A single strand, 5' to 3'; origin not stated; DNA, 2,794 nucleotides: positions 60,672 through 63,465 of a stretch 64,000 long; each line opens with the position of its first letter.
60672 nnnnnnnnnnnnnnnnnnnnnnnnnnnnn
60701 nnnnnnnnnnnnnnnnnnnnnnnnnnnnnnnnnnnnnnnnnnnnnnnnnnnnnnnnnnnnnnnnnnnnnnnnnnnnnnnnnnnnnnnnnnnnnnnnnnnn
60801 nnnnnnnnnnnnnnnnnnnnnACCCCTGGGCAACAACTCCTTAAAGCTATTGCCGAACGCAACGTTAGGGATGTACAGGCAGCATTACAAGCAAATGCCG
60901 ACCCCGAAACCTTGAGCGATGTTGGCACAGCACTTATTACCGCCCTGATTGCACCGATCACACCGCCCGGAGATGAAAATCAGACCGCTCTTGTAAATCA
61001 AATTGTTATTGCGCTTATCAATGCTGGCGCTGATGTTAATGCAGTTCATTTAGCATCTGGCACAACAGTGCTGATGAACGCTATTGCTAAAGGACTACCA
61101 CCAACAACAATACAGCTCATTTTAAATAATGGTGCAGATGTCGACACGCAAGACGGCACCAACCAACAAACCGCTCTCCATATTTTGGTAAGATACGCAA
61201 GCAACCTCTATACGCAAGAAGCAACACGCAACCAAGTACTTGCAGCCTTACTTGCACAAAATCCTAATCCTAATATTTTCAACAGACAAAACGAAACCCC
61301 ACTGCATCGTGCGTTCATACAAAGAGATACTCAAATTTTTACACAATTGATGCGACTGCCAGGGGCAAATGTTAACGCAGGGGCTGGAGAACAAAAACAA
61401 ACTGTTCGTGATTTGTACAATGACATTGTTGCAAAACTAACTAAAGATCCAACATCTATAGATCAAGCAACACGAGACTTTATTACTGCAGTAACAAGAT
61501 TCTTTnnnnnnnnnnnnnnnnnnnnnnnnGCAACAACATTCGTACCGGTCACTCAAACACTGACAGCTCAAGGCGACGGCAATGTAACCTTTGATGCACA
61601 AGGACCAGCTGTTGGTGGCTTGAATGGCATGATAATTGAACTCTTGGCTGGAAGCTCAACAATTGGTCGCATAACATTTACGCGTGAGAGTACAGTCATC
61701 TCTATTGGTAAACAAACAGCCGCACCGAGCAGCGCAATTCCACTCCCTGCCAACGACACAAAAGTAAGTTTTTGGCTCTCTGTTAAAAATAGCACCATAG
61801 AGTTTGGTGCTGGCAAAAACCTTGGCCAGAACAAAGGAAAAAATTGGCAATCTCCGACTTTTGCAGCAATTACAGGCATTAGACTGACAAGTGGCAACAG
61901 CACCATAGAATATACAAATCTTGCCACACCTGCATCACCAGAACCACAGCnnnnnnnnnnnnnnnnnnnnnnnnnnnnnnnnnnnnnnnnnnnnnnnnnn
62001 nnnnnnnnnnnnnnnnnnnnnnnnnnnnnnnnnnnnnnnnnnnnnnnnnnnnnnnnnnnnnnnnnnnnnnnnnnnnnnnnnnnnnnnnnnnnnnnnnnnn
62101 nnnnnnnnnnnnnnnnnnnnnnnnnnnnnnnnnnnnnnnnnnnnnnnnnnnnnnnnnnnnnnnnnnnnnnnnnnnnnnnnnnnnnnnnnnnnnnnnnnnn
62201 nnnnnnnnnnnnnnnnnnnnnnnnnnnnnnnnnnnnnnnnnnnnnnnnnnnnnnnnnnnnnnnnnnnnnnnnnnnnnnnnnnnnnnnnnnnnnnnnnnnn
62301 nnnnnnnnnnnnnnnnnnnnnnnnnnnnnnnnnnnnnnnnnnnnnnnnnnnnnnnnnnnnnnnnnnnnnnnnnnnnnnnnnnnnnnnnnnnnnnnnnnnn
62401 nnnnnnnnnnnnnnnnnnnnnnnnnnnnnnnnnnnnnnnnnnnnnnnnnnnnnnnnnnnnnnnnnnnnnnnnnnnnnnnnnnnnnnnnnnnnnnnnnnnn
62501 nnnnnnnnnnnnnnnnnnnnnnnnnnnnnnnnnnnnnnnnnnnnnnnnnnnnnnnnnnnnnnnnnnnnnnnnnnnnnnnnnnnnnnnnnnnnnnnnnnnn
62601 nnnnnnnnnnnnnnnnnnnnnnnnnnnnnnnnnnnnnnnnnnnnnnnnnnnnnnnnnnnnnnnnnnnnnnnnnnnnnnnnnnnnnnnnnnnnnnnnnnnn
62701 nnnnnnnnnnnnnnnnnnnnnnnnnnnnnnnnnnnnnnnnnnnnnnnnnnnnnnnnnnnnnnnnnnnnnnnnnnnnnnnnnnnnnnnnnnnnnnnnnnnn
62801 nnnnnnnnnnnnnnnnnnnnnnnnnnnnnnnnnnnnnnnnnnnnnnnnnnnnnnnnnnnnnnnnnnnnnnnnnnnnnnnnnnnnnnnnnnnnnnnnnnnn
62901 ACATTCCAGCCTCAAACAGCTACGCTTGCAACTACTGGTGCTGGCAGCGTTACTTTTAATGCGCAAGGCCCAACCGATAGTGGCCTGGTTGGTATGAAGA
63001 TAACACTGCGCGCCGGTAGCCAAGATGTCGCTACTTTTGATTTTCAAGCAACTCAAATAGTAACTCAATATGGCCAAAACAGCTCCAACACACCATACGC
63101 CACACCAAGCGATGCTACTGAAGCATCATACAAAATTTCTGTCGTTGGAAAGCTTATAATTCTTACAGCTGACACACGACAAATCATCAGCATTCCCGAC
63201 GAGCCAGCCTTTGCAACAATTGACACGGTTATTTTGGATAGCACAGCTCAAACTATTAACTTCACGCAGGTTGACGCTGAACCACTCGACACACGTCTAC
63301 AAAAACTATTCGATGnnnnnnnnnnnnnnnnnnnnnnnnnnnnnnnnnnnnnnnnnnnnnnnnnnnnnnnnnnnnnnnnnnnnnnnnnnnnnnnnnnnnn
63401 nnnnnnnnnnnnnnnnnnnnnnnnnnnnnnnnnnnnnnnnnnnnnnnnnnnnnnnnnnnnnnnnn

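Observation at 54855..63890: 3011-aa chimera joining extracellular-type lectin modules to four ankyrin blocks and five novel C-terminal repeats, the only array member without the Arg tail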

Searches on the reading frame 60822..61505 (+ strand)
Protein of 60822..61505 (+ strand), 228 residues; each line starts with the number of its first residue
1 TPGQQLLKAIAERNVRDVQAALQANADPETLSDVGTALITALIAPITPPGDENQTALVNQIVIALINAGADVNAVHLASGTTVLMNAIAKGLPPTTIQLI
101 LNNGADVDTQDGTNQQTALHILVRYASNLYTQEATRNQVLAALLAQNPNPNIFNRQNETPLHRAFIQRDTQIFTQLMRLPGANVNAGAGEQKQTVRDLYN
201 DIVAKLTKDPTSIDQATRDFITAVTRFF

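Call 40: find_homologous_proteins(query=window:60822-61505:+, max_evalue=0.001)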
Query seq(228 aa) (228 aa): 30 proteins with E <= 0.001 among 1585 candidates.
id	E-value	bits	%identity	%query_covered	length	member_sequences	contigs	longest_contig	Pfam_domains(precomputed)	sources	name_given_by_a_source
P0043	9.8e-13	66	29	55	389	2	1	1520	PF13606.13,PF13857.13,PF23745.2,PF12796.14,PF00023.37,PF13637.13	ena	-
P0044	7.1e-11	60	34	52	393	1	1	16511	PF06563.18,PF13606.13,PF13857.13,PF23745.2,PF12796.14,PF25167.2,PF00023.37,PF13637.13,PF24192.3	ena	-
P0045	9.0e-10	57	31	54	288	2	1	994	PF13606.13,PF13857.13,PF23745.2,PF12796.14,PF00023.37,PF13637.13,PF24521.3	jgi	-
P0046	2.5e-9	55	27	55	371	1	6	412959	PF13606.13,PF13857.13,PF23745.2,PF12796.14,PF00023.37,PF13637.13,PF24521.3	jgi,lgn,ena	-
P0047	2.5e-8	52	45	26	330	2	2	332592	PF13606.13,PF13857.13,PF12796.14,PF00023.37,PF13637.13,PF24521.3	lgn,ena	-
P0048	7.2e-8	50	30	73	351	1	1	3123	PF13606.13,PF13857.13,PF23745.2,PF12796.14,PF00023.37,PF13637.13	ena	-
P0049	5.4e-7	48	36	31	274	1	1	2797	PF13606.13,PF13857.13,PF23745.2,PF12796.14,PF00023.37,PF13637.13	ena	-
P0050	1.3e-6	46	29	68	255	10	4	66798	PF13606.13,PF13857.13,PF12796.14,PF00023.37,PF13637.13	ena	-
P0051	2.0e-6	46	33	54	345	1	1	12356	PF13606.13,PF13857.13,PF12796.14,PF00023.37,PF13637.13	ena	-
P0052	3.4e-6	45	28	67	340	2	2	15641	PF13606.13,PF13857.13,PF12796.14,PF00023.37,PF13637.13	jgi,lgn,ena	-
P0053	3.5e-6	45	28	54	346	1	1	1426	PF13606.13,PF13857.13,PF12796.14,PF00023.37,PF13637.13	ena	-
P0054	4.6e-6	45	26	44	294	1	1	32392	PF13606.13,PF13857.13,PF12796.14,PF00023.37,PF13637.13,PF24521.3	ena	-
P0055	5.2e-6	44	27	61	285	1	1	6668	PF13606.13,PF13857.13,PF28177.1,PF23745.2,PF12796.14,PF00023.37,PF13637.13,PF24521.3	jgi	jgi:ankyrin repeat protein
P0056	5.3e-6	44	50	23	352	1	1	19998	PF13606.13,PF13857.13,PF23745.2,PF12796.14,PF00023.37,PF13637.13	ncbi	-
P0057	5.6e-6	44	30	53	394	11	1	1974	PF13606.13,PF13857.13,PF23745.2,PF12796.14,PF00023.37,PF13637.13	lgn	-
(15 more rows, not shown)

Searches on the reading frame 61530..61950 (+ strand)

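Call 16: search_protein_families(library=pfam, proteins=[window:61530-61950:+], max_evalue=10)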
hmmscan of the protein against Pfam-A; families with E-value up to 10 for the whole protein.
window:61530-61950:+ (140 aa): 0 families

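Call 31: search_protein_representatives(alignment_id=A1)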
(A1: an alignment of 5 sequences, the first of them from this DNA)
Query: 5 sequences, 140 profile positions. Proteins with E-value up to 0.001 (for the whole library): 42; up to 1e-10: 7; up to 1e-30: 0. The best 42 are listed.
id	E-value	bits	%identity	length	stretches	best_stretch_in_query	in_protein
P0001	1.9e-17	80.0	-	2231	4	15-132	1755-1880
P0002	3.2e-16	76.0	-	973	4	64-122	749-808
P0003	2.6e-15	73.0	-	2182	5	15-135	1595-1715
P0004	6.0e-14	68.6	-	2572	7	77-133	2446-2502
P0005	1.8e-12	63.8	-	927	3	65-137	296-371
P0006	1.9e-11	60.5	-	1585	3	31-129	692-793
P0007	2.7e-11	60.0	-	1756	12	49-88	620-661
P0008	2.8e-10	56.8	-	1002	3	10-137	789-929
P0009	6.3e-10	55.6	-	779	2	63-134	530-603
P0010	5.0e-09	52.7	-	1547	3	63-131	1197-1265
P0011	5.5e-08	49.3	-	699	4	70-137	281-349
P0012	5.6e-08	49.3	-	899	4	36-131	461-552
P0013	6.0e-08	49.2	-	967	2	58-130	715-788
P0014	2.1e-07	47.4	-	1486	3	12-137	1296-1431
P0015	3.3e-07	46.8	-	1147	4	7-129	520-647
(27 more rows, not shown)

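Call 33: search_protein_families(library=pfam, proteins=[P0001, P0002, P0003, P0004, P0005, P0008], max_evalue=0.001)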
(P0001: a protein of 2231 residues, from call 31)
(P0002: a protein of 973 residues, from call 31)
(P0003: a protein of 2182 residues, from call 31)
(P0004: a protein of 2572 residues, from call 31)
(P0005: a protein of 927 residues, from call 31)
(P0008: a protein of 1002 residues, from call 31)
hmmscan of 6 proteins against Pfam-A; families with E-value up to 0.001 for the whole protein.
P0001 (2231 aa): 3 families
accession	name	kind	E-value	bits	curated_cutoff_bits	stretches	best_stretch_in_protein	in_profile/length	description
PF12248.16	Methyltransf_FA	-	2.8e-97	322.4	24.2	7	1914-2022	21-134/140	Farnesoic acid 0-methyl transferase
PF14389.11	Lzipper-MIP1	-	7.2e-05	23.5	32.2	1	348-420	8-81/84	Leucine-zipper of ternary complex factor MIP1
PF06160.17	EzrA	-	0.00037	19.3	39.6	1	325-456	89-221/557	Septation ring formation regulator, EzrA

P0002 (973 aa): 2 families
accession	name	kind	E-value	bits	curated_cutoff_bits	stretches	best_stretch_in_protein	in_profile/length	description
PF07803.16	GSG-1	-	7.6e-07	29.4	27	0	55-96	48-89/109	GSG1-like protein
PF01658.22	Inos-1-P_synth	-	0.00017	22.2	27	0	789-816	62-89/107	Myo-inositol-1-phosphate synthase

P0003 (2182 aa): 2 families
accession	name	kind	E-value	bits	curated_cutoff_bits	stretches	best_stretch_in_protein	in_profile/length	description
PF12248.16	Methyltransf_FA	-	8.3e-95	314.4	24.2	8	1730-1861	2-134/140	Farnesoic acid 0-methyl transferase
PF08397.16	IMD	-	0.00022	21.2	26.2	1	307-486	32-208/219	IRSp53/MIM homology domain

P0004 (2572 aa): 1 family
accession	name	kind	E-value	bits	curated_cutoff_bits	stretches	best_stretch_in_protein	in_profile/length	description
PF12248.16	Methyltransf_FA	-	2.1e-118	390.9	24.2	9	2064-2193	7-134/140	Farnesoic acid 0-methyl transferase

P0005 (927 aa): 1 family
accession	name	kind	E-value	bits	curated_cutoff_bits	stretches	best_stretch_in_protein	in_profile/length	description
PF12248.16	Methyltransf_FA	-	3.4e-32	111.5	24.2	3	417-519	34-136/140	Farnesoic acid 0-methyl transferase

P0008 (1002 aa): 1 family
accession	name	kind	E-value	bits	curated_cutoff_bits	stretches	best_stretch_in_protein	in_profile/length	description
PF12248.16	Methyltransf_FA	-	1.4e-45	154.9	24.2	2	786-919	11-136/140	Farnesoic acid 0-methyl transferase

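Call 48: predict_structure(alignment_id=A3)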
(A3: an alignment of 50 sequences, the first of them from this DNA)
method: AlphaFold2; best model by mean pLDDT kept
length: 138 residues; sequences in the alignment: 50
mean_pLDDT: 90.8   pTM: 0.85
mean pLDDT of the five models: 90.8, 90.7, 90.7, 90.0, 89.5
residues with pLDDT >= 90: 101; 70-90: 29; 50-70: 8; < 50: 0
segments of 3 or more residues with pLDDT < 50: none
pLDDT, mean of each block of 10 residues (from residue 1): 90 96 95 96 93 82 77 95 95 92 92 96 95 72
secondary structure, 60 per line:
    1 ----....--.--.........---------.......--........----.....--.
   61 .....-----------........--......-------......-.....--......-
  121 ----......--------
elements in order: E5-8 E14-22 E32-38 E41-48 E53-57 E60-65 E77-84 E87-92 E100-105 H107-111 E114-119 E125-130

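Call 51: fold_search(model_id=the predicted structure, library=pdb)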
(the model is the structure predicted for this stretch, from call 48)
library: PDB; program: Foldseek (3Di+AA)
matches with E <= 10: 1695; with E <= 0.001: 240
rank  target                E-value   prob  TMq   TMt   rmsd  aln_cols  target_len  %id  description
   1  7rdg_A                9.4e-06  1.00  0.64  0.66   3.6       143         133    9  Crystal structure of D103A human Galectin-7 mutant in presence of lactose (released 2023-01-25)
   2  6n3r_G                1.1e-05  1.00  0.63  0.65   4.2       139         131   14  Sheep Galectin-11 (LGALS11) complex with galactose (released 2020-05-20)
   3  3ap6_B                1.1e-05  1.00  0.58  0.56   4.5       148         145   12  Crystal structure of the galectin-8 N-terminal carbohydrate recognition domain in complex with lactose 3'-sulfate (released 2011-01-26)
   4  7rdg_D                1.2e-05  1.00  0.66  0.68   3.7       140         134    8  Crystal structure of D103A human Galectin-7 mutant in presence of lactose (released 2023-01-25)
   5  6n3r_A                1.3e-05  1.00  0.64  0.64   4.1       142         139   13  Sheep Galectin-11 (LGALS11) complex with galactose (released 2020-05-20)
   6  6gkt_A                1.5e-05  1.00  0.69  0.68   3.1       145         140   16  X-ray structure of a non-autocrystallizing galectin-10 variant, Gal10-Tyr69Glu (released 2019-06-05)
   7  6gkt_C                1.6e-05  1.00  0.69  0.69   3.2       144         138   15  X-ray structure of a non-autocrystallizing galectin-10 variant, Gal10-Tyr69Glu (released 2019-06-05)
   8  7n8g_B                1.6e-05  1.00  0.65  0.67   3.6       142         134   11  Crystal structure of R20A-R22A human Galectin-7 mutant (released 2023-01-25)
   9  3zxf_B                1.6e-05  1.00  0.66  0.66   3.5       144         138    9  High resolution structure of Human Galectin-7 (released 2011-11-30)
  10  4agg_A                1.7e-05  1.00  0.63  0.61   3.9       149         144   10  Structure of a tetrameric galectin from Cinachyrella sp. (Ball sponge) (released 2012-08-29)
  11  6n44_C                1.8e-05  1.00  0.60  0.62   4.4       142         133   10  Sheep Galectin-11 (LGALS11) complex with glycerol (released 2020-05-20)
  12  9fyj_B                1.9e-05  1.00  0.56  0.53   4.8       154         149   12  N-terminal domain of human galectin-8 in complex with an alpha-galactoside ligand (released 2025-03-12)
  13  5gzd_A                2.0e-05  1.00  0.58  0.55   4.6       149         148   12  Galectin-8 N-terminal domain carbohydrate recognition domain (released 2016-12-21)
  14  3ap4_A                2.1e-05  1.00  0.58  0.56   4.5       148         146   12  Crystal structure of the galectin-8 N-terminal carbohydrate recognition domain in complex with lactose (released 2011-01-26)
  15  6n3r_C                2.3e-05  1.00  0.64  0.65   4.0       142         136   13  Sheep Galectin-11 (LGALS11) complex with galactose (released 2020-05-20)
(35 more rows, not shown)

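Call 53: list_cluster_members(proteins=[P0001, P0003, P0004, P0005, P0006, P0008, P0009, P0011, P0013, P0015])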
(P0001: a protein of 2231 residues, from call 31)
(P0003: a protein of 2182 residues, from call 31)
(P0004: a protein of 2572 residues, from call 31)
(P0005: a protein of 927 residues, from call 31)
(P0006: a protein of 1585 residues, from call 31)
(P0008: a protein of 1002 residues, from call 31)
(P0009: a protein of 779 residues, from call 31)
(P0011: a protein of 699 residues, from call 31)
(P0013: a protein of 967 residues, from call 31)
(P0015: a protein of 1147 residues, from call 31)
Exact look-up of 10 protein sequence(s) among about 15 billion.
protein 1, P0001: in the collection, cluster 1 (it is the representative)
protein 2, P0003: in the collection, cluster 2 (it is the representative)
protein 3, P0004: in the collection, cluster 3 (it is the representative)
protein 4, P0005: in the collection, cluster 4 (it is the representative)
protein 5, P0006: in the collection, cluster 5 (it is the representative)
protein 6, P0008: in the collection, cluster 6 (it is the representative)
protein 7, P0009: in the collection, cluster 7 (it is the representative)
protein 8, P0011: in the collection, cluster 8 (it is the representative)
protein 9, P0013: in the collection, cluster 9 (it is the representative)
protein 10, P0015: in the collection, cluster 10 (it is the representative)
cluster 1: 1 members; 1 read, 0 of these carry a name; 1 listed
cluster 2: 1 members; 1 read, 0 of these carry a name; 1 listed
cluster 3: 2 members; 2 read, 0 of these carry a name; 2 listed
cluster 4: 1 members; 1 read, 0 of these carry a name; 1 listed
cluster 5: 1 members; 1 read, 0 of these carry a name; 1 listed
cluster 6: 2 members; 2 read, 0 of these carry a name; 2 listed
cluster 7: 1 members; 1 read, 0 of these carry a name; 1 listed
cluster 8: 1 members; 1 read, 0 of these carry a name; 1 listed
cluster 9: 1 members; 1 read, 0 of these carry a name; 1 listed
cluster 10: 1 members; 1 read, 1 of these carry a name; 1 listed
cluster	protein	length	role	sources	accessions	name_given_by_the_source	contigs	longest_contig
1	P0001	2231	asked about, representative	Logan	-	-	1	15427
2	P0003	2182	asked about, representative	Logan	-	-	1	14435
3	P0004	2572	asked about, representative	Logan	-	-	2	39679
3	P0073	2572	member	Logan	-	-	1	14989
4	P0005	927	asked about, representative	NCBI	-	-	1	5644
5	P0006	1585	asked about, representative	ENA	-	-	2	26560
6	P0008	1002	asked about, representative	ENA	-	-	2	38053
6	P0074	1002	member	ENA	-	-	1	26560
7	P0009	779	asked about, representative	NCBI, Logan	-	-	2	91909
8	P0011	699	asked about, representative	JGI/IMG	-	-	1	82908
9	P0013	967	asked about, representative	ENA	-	-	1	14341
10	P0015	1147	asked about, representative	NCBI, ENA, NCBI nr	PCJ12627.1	MAG: hypothetical protein COB04_17470 [Gammaproteobacteria bacterium]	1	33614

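Call 61: search_solved_structures(query=A3, max_evalue=1)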
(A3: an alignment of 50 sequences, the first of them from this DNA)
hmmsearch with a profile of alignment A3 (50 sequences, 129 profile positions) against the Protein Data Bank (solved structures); distinct sequences matched with E-value up to 1: 2.
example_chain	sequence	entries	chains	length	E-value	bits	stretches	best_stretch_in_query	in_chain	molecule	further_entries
9uhf_M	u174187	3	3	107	0.28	14.6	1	8-93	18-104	BA5-12-L | BA5-12-CDR1-L | BA5_12_L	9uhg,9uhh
7olc_SU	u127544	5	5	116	0.7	13.3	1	16-101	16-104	40S ribosomal protein S20-like protein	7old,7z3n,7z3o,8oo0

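Call 79: fold_search(model_id=the predicted structure, library=viral)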
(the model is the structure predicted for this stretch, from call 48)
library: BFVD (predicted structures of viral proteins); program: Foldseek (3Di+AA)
matches with E <= 10: 1444; with E <= 0.001: 60
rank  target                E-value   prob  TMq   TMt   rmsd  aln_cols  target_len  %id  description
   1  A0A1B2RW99            2.5e-05  1.00  0.66  0.20   3.8       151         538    7  Galectin domain-containing protein [Lymphocystis disease virus 3]
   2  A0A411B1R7            3.6e-05  1.00  0.63  0.15   4.0       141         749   18  Minor tail protein [Gordonia phage Guillaume]
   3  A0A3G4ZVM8            7.7e-05  1.00  0.46  0.25   7.9       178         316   13  Alginate lyase 2 domain-containing protein [Edafosvirus sp.]
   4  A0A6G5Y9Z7            8.1e-05  1.00  0.61  0.17   4.9       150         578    9  (no name in the UniProt tables at hand)
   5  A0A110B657            8.6e-05  1.00  0.38  0.08  10.7       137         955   14  (no name in the UniProt tables at hand)
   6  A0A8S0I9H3            9.6e-05  1.00  0.61  0.08   4.4       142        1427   10  (no name in the UniProt tables at hand)
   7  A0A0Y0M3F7            9.6e-05  1.00  0.45  0.25   9.7       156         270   15  Ca++ and Zn++ binding-like protein [Glossina hytrovirus (isolate Glossina pallidipes/Ethiopia/Seibersdorf/-)]
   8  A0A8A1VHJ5            1.1e-04  1.00  0.53  0.49   5.6       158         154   15  (no name in the UniProt tables at hand)
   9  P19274                1.4e-04  1.00  0.49  0.23  11.9       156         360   13  Viral protein TPX [Thermoproteus tenax virus 1 (strain KRA1)]
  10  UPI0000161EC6         1.7e-04  1.00  0.68  0.40   3.7       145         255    9  (no name look-up for this kind of identifier)
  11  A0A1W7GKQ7            2.0e-04  1.00  0.57  0.18   4.8       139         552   13  Uncharacterized protein [Tenacibaculum phage pT24]
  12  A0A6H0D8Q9            2.0e-04  1.00  0.48  0.18   6.1       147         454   12  Putative tail fiber protein [Pantoea phage vB_PagM_SSEM1]
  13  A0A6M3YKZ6            2.2e-04  1.00  0.61  0.12   5.2       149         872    9  (no name in the UniProt tables at hand)
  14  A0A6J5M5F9            2.4e-04  1.00  0.55  0.15   5.9       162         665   10  Uncharacterized protein [uncultured Caudovirales phage]
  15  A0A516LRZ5            3.0e-04  1.00  0.54  0.22   7.0       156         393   13  (no name in the UniProt tables at hand)
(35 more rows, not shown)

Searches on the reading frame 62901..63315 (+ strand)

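Call 16: search_protein_families(library=pfam, proteins=[window:62901-63315:+], max_evalue=10)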
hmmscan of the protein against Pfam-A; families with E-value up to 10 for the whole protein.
window:62901-63315:+ (138 aa): 3 families
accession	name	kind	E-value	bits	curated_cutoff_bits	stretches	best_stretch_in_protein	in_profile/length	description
PF18079.6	AglB_L1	-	0.025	15.1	23.6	1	30-101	14-79/87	Archaeal glycosylation protein B long peripheral domain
PF03244.19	PSI_PsaH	-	0.067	13.2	25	1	16-61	5-50/139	Photosystem I reaction centre subunit VI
PF18968.5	DUF5707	-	0.18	12.2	26.8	1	11-81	13-79/98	Family of unknown function (DUF5707)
